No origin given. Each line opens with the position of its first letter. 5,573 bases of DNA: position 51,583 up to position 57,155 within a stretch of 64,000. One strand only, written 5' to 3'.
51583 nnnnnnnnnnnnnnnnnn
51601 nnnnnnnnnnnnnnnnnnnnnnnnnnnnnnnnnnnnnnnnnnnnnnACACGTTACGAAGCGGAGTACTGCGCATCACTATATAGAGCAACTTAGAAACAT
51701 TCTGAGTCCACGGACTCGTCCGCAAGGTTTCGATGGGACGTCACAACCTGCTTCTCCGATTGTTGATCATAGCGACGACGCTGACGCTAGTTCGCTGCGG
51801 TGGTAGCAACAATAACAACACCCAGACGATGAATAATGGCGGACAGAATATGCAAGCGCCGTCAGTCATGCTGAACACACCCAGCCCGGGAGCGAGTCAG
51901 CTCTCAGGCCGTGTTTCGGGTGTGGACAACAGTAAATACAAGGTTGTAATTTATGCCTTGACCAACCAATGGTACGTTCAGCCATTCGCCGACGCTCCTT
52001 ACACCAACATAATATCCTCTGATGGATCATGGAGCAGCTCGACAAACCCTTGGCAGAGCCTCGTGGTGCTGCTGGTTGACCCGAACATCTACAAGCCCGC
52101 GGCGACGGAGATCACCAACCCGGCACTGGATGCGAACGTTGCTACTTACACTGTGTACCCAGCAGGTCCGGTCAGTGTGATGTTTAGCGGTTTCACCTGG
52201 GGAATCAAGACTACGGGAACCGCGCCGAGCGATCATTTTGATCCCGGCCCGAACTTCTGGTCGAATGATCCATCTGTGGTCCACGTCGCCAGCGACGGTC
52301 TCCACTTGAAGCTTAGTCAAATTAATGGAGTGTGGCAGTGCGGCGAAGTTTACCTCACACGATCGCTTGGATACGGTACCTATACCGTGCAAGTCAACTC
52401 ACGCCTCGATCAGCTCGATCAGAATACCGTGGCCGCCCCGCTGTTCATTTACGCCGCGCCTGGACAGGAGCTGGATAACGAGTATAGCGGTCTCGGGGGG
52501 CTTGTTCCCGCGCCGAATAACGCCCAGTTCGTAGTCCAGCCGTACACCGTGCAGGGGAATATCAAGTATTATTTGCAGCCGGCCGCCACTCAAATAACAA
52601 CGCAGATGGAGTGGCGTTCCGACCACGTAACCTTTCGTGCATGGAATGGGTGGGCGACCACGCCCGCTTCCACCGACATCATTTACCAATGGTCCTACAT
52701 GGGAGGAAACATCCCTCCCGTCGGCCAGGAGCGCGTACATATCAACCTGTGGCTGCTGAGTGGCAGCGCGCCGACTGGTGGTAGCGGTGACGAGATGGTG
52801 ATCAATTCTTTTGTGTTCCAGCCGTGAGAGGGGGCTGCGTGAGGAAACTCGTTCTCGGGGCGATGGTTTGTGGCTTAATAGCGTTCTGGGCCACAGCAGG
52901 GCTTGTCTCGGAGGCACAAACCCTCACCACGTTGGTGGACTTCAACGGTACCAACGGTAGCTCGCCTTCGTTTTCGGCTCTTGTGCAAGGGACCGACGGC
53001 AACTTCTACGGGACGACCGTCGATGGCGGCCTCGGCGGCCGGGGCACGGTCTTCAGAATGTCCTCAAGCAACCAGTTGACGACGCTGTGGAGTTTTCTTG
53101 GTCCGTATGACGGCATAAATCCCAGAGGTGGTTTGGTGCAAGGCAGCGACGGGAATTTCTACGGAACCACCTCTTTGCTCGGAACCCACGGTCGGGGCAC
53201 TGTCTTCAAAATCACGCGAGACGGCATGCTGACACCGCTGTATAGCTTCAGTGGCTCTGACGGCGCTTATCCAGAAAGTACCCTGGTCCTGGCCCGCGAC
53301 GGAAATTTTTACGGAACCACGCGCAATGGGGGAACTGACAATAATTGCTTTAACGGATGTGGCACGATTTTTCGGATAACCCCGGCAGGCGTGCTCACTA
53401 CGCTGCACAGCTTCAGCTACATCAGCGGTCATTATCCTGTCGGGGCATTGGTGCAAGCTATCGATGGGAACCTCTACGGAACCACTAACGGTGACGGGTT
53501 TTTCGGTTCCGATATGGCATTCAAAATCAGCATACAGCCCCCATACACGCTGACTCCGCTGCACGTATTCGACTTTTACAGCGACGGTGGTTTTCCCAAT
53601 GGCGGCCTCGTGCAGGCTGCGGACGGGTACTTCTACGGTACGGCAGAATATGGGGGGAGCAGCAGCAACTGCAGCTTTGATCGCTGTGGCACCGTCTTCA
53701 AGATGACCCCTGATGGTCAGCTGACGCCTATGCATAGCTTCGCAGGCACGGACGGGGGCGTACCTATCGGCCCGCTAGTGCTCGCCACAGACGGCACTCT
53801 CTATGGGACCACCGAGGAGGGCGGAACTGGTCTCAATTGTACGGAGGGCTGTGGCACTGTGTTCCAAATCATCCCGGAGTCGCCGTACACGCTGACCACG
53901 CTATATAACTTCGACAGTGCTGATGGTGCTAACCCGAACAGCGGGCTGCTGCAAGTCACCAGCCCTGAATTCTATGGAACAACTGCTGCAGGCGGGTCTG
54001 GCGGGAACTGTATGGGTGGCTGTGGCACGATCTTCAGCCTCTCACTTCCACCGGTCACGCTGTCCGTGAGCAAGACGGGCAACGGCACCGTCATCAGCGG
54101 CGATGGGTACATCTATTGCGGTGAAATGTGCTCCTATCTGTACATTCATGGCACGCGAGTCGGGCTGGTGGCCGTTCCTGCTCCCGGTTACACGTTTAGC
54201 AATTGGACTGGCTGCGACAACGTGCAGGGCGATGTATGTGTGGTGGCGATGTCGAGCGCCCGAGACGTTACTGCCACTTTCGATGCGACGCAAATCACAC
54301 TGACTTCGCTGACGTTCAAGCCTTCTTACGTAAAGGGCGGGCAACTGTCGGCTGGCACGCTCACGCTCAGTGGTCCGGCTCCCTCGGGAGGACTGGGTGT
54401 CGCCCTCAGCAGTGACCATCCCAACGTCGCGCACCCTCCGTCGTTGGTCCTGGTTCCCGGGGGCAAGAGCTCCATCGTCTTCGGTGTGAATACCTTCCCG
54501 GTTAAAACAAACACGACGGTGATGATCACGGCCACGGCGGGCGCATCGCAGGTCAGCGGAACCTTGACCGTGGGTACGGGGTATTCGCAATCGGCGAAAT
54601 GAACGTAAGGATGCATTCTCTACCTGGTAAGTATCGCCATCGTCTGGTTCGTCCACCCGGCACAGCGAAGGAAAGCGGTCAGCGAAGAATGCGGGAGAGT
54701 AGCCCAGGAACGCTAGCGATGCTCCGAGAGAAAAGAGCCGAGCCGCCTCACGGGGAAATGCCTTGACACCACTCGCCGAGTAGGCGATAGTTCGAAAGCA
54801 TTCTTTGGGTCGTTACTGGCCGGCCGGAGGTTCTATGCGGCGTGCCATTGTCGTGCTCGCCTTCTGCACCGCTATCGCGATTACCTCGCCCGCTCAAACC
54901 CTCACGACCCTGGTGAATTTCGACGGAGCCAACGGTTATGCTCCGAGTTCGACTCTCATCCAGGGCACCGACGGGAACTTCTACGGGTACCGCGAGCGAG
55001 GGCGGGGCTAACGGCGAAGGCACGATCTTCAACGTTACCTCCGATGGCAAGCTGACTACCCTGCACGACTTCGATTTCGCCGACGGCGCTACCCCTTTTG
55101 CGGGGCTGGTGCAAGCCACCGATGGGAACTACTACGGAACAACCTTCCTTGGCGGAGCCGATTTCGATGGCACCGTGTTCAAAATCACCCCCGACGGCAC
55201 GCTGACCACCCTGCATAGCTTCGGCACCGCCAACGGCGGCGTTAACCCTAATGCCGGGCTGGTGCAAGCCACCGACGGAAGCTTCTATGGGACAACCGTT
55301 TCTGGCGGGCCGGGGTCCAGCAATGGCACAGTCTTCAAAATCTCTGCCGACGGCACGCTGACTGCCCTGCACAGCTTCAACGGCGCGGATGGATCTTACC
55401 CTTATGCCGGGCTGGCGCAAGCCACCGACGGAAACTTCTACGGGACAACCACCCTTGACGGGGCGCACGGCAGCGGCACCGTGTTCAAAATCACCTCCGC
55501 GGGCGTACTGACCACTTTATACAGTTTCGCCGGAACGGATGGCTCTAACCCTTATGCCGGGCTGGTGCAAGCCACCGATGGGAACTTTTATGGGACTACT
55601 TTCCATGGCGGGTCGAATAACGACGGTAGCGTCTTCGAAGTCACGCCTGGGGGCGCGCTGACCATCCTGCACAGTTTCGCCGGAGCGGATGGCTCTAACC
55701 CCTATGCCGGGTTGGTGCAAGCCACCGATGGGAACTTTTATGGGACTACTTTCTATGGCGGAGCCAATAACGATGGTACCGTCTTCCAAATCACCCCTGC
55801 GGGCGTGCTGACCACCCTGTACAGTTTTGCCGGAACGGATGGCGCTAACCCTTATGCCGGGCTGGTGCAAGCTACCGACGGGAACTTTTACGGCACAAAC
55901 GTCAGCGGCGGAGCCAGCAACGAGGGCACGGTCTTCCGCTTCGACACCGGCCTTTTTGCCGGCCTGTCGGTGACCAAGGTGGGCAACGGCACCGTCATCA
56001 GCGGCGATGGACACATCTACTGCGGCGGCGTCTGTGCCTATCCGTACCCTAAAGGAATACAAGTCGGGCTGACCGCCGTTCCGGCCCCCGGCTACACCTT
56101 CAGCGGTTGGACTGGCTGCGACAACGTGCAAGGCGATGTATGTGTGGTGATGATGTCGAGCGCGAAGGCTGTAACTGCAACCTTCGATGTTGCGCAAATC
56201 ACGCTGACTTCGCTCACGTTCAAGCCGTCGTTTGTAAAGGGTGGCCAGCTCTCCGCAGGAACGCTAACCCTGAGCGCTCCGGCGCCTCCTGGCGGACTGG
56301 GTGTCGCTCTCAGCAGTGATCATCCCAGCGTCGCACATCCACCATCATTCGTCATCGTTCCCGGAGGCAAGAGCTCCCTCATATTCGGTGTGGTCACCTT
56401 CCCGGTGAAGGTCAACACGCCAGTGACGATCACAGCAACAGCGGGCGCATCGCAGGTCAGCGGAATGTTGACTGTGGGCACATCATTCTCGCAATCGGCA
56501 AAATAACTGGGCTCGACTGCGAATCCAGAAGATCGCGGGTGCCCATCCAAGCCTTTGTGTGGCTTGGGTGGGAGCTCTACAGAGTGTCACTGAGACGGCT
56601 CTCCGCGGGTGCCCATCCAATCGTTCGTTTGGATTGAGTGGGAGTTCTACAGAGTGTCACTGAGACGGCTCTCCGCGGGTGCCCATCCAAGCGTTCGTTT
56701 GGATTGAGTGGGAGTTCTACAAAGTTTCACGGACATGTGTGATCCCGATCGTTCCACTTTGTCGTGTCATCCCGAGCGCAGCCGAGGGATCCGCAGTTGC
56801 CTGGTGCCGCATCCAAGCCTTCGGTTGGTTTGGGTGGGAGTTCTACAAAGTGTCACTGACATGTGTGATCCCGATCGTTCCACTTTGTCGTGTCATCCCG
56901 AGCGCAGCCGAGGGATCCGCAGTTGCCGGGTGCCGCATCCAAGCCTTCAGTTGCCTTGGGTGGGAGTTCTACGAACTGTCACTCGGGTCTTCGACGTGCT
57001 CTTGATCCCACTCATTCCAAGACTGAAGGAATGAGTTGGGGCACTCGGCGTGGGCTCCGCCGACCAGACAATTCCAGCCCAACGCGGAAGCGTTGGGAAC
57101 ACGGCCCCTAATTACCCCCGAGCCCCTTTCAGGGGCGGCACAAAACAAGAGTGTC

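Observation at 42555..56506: Six tandem paralogs of secreted seven-repeat GloVer-type propeller proteins directly downstream of tatA-tatC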

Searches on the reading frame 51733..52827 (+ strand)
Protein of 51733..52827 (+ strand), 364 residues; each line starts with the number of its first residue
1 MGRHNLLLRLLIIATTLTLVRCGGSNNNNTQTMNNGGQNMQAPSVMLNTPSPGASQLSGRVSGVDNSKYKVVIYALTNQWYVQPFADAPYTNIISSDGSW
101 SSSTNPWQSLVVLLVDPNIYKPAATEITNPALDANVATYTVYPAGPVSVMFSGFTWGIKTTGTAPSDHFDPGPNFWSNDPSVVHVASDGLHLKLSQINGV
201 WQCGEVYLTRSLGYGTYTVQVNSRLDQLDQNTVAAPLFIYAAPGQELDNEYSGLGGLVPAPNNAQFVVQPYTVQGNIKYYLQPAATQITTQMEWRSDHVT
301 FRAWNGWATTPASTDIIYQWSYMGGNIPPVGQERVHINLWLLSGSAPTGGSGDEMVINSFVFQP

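Call 4: search_protein_families(library=ncbifam, proteins=[window:51733-52827:+], max_evalue=0.01)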
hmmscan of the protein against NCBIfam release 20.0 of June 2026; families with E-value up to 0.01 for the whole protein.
window:51733-52827:+ (364 aa): 0 families

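Call 5: search_protein_families(library=pfam, proteins=[window:51733-52827:+], max_evalue=0.01)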
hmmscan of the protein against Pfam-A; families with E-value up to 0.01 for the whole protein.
window:51733-52827:+ (364 aa): 0 families

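Call 36: search_protein_families(library=pfam, proteins=[window:51733-52827:+], max_evalue=1)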
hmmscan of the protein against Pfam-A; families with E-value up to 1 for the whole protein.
window:51733-52827:+ (364 aa): 0 families

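Call 47: find_homologous_proteins(query=window:51733-52827:+, max_evalue=0.00001)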
Query window:51733-52827:+ (364 aa): 364 proteins with E <= 0.00001 among 4596 candidates; the best 120 are listed.
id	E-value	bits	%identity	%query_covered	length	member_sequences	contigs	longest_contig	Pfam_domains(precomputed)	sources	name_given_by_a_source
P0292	1.6e-246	835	100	100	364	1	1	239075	-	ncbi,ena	-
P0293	7.4e-197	672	85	88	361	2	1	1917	-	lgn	-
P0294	8.7e-166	569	76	88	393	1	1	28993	-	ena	-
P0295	1.3e-164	566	75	88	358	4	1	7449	-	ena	-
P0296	2.1e-163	562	74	88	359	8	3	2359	-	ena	-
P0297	2.1e-162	558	74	88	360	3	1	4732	-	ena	-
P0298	3.4e-161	554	76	88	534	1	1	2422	-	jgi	-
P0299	1.3e-160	552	75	88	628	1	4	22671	-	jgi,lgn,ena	-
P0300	2.2e-160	552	74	89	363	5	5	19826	-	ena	-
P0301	3.9e-160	551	70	98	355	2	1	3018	-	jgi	-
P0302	4.6e-160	551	69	99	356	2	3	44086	-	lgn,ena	-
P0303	9.9e-160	550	73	90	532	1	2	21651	-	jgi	jgi:hypothetical protein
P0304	2.5e-159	548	69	98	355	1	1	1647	-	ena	-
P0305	2.2e-158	545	75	88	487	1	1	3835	-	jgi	jgi:hypothetical protein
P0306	8.8e-158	543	75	88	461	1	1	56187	-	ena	-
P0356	4.9e-146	504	68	88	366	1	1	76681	-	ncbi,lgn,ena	-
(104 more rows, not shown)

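Call 50: search_solved_structures(query=A4, max_evalue=1)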
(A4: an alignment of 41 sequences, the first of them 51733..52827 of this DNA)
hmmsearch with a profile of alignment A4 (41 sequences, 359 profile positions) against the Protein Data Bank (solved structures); distinct sequences matched with E-value up to 1: 0.

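Call 56: search_protein_families(library=ncbifam, proteins=[window:51733-52827:+], max_evalue=0.01)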
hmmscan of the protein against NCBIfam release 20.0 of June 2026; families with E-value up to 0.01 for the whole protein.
window:51733-52827:+ (364 aa): 0 families

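Call 60: predict_structure(alignment_id=A4)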
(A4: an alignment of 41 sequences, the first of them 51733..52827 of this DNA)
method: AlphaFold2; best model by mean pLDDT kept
length: 364 residues; sequences in the alignment: 41
mean_pLDDT: 88.3   pTM: 0.82
mean pLDDT of the five models: 88.3, 87.3, 83.7, 80.8, 78.5
residues with pLDDT >= 90: 262; 70-90: 62; 50-70: 22; < 50: 18
segments of 3 or more residues with pLDDT < 50: 21-37
pLDDT, mean of each block of 10 residues (from residue 1): 65 61 39 46 95 92 93 88 81 85 90 95 86 95 95 96 77 86 98 94 95 98 95 96 93 95 96 94 96 97 96 97 93 95 89 92 98
secondary structure, 60 per line:
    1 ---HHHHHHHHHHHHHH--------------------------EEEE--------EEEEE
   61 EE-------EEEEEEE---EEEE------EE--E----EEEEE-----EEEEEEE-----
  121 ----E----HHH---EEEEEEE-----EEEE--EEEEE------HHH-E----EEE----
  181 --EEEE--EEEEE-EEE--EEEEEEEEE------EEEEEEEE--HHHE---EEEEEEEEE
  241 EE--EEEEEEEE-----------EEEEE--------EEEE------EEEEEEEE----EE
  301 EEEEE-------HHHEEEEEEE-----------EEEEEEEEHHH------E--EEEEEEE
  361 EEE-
elements in order: H4-17 E44-47 E56-62 E70-76 E80-83 E99-103 E109-115 E136-142 E148-151 E154-158 E174-176 E183-186 E189-193 E195-197 E200-208 E215-222 E232-242 E245-252 E264-268 E277-280 E287-294 E299-305 E316-322 E334-341 E354-363
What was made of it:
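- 51733..52827 (+): Unrelated gene inside the array: a lipoprotein-like 364-aa protein with a GH16-like fold and an ExDxE motif. It lies directly upstream of p5. AF2 pLDDT 88 (call 60).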

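Call 62: fold_search(model_id=the predicted structure, library=pdb)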
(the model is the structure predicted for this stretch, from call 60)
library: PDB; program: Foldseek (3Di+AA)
matches with E <= 10: 1780; with E <= 0.001: 78
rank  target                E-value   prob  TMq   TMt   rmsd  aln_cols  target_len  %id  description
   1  4w65                  3.7e-07  1.00  0.44  0.65   5.1       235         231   16  Crystal Structure of Glycosyl hydrolase family protein from Mycobacterium fortuitum (released 2014-09-03)
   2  3wvj_B                6.5e-07  1.00  0.41  0.64   5.8       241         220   20  The crystal structure of native glycosidic hydrolase (released 2015-06-24)
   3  1gbg                  9.0e-07  1.00  0.41  0.65   6.1       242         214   17  BACILLUS LICHENIFORMIS BETA-GLUCANASE (released 1995-12-07)
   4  1u0a_A                1.1e-06  1.00  0.41  0.65   5.2       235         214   18  Crystal structure of the engineered beta-1,3-1,4-endoglucanase H(A16-M) in complex with beta-glucan tetrasaccharide (released 2005-09-06)
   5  3rq0                  1.2e-06  1.00  0.42  0.62   6.3       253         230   15  The crystal structure of a glycosyl hydrolases (GH) family protein 16 from Mycobacterium smegmatis str. MC2 155 (released 2011-05-11)
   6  8va4                  1.2e-06  1.00  0.39  0.56  10.6       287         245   13  Crystal structure of CapGH16_3 enzyme retrieved from capybara gut metagenome (released 2024-10-23)
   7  6t2s_AAA              1.4e-06  1.00  0.40  0.56   6.0       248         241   16  Prominent members of the human gut microbiota express endo-acting O-glycanases to initiate mucin breakdown (released 2020-07-08)
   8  3wvj_A                1.4e-06  1.00  0.40  0.63   5.7       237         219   22  The crystal structure of native glycosidic hydrolase (released 2015-06-24)
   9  1mac_A                1.5e-06  1.00  0.42  0.67   5.1       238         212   18  CRYSTAL STRUCTURE AND SITE-DIRECTED MUTAGENESIS OF BACILLUS MACERANS ENDO-1,3-1,4-BETA-GLUCANASE (released 1995-02-27)
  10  4bq1_A                1.6e-06  1.00  0.38  0.53   5.6       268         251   12  Crystal structure of of LamAcat from Zobellia galactanivorans (released 2013-12-18)
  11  3i4i_B                2.5e-06  1.00  0.40  0.65   4.4       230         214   16  Crystal structure of a prokaryotic beta-1,3-1,4-glucanase (lichenase) derived from a mouse hindgut metagenome (released 2010-07-21)
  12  3i4i_A                2.7e-06  1.00  0.41  0.66   4.3       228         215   15  Crystal structure of a prokaryotic beta-1,3-1,4-glucanase (lichenase) derived from a mouse hindgut metagenome (released 2010-07-21)
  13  4pq9_A                3.8e-06  1.00  0.41  0.60   5.9       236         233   15  Crystal Structure of a Beta-1,3-glucanase from Mycobacterium marinum (released 2014-03-12)
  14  6t2o_AAA              3.8e-06  1.00  0.41  0.59   6.3       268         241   18  Prominent members of the human gut microbiota express endo-acting O-glycanases to initiate mucin breakdown (released 2020-07-08)
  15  3o5s                  4.0e-06  1.00  0.39  0.62   6.4       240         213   18  Crystal Structure of the endo-beta-1,3-1,4 glucanase from Bacillus subtilis (strain 168) (released 2011-07-13)
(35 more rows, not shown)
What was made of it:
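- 51733..52827 (+): The top 36 Foldseek matches are all GH16-type enzymes or Rv0315-like pseudo-glucanases (call 62).
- On Glycoside hydrolase family 16 (for the inserted gene 51733-52827): Foldseek top hits are GH16 lichenases and laminarinases, E 4e-7, TM 0.65 (call 62).
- A GH16-like gene is adjacent to p5 (call 62).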

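Call 64: find_encoding_contigs(protein=P0302, flank=8000, max_places=3)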
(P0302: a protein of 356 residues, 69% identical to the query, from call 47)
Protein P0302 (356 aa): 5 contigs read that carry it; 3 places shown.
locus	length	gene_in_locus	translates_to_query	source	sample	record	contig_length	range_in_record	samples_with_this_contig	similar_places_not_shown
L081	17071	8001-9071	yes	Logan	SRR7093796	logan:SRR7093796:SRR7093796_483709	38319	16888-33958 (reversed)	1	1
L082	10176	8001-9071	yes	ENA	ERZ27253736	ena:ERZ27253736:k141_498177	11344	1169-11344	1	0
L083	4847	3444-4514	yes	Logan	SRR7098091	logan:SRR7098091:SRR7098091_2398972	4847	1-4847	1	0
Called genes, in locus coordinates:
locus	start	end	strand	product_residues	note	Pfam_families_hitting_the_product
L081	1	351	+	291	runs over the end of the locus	PF19975:DO-GTPase1, PF19993:DO-GTPase2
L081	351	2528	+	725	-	PF20012:GAP1-N1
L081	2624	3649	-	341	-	-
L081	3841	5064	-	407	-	PF00962:A_deaminase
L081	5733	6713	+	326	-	-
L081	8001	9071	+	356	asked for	-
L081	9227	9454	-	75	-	-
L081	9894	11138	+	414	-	-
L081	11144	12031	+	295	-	PF08450:SGL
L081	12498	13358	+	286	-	-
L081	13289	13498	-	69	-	-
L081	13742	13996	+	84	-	-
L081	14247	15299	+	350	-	-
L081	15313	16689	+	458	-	-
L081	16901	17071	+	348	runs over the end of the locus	-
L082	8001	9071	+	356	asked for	-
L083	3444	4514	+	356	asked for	-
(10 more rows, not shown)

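Call 65: find_encoding_contigs(protein=P0356, flank=8000, max_places=3)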
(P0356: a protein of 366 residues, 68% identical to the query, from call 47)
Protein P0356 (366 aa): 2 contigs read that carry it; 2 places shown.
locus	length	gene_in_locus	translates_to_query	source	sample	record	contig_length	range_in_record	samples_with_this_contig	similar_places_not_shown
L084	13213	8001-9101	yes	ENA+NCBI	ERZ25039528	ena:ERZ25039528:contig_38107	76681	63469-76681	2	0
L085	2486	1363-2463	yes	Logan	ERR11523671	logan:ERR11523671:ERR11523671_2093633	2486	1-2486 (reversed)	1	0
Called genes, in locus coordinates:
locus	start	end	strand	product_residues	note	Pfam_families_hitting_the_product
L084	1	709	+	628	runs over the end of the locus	PF19335:HMBD (weak), PF00122:E1-E2_ATPase, PF00702:Hydrolase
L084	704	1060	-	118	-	PF13466:STAS_2 (faint), PF01740:STAS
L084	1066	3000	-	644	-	PF01663:Phosphodiest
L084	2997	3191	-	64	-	-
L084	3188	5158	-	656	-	PF01663:Phosphodiest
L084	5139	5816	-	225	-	PF00884:Sulfatase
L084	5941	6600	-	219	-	-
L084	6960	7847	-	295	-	-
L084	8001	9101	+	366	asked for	-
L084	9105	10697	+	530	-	PF13506:Glyco_transf_21 (weak), PF13641:Glyco_tranf_2_3, PF13632:Glyco_trans_2_3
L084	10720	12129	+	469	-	-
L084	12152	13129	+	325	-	PF03739:LptF_LptG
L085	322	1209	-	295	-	-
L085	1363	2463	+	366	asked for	-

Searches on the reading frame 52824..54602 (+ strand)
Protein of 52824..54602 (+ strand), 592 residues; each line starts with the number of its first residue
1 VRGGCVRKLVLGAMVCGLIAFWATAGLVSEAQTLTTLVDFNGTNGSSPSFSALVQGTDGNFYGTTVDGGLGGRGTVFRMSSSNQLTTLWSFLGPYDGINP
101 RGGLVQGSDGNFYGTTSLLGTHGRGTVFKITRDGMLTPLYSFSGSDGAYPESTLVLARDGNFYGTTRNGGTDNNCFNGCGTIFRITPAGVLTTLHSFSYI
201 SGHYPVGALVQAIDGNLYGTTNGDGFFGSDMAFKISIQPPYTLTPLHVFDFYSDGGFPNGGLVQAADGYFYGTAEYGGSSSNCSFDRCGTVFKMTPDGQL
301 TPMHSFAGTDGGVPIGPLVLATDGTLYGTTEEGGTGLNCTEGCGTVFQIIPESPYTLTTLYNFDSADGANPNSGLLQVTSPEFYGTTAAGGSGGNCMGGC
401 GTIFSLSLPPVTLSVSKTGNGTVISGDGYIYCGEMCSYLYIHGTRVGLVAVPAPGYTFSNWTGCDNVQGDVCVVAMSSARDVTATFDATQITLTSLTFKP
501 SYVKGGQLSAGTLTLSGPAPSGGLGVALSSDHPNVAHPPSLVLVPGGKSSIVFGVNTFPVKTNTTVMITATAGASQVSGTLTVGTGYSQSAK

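Call 4: search_protein_families(library=ncbifam, proteins=[window:52824-54602:+], max_evalue=0.01)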
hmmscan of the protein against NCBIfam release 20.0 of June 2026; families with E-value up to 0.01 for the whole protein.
window:52824-54602:+ (592 aa): 1 family
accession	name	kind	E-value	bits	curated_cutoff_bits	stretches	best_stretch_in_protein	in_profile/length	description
TIGR03803.2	Gloeo_Verruco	domain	2.1e-98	321.9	44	7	97-146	1-50/50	choice-of-anchor tandem repeat GloVer-containing protein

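Call 5: search_protein_families(library=pfam, proteins=[window:52824-54602:+], max_evalue=0.01)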
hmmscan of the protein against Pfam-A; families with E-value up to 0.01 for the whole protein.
window:52824-54602:+ (592 aa): 1 family
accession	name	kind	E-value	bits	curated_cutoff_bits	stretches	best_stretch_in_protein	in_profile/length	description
PF18998.6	Flg_new_2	-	9.7e-10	38.7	23.6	1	412-489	2-72/73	Divergent InlB B-repeat domain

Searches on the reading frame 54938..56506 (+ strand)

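Call 4: search_protein_families(library=ncbifam, proteins=[window:54938-56506:+], max_evalue=0.01)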
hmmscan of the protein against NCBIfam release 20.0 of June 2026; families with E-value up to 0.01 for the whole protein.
window:54938-56506:+ (522 aa): 1 family
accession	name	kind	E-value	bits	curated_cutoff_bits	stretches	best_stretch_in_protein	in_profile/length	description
TIGR03803.2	Gloeo_Verruco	domain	8.6e-127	412.8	44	7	252-301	1-50/50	choice-of-anchor tandem repeat GloVer-containing protein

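Call 5: search_protein_families(library=pfam, proteins=[window:54938-56506:+], max_evalue=0.01)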
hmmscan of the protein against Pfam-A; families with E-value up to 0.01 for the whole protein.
window:54938-56506:+ (522 aa): 5 families
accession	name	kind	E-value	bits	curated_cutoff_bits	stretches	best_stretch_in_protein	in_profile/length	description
PF18998.6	Flg_new_2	-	3.6e-09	36.9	23.6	1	348-418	8-71/73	Divergent InlB B-repeat domain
PF18104.7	Tudor_2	-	8.1e-07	29.1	31.4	0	58-72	6-20/35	Jumonji domain-containing protein 2A Tudor domain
PF08758.17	Cadherin_pro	-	0.00013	22.5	23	0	128-148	43-63/90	Cadherin prodomain like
PF11327.13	Egh16-like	-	0.00093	20.2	25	0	214-263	76-114/183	Egh16-like virulence factor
PF20744.3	gp37_trimer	-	0.008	16.6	21.7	0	227-274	34-83/95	Tail fibre protein gp37 trimerization region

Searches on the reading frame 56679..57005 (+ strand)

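Call 36: search_protein_families(library=pfam, proteins=[window:56679-57005:+], max_evalue=1)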
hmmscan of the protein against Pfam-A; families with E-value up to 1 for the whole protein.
window:56679-57005:+ (108 aa): 2 families
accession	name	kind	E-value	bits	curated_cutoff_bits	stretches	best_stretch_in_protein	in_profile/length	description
PF18193.7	Fibrillin_U_N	-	0.11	12.9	26.2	1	78-96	9-27/37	Fibrillin 1 unique N-terminal domain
PF21909.2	USP_UIM_N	-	0.97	10.1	27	0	32-40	2-10/53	Ubiquitin-specific protease UIM domain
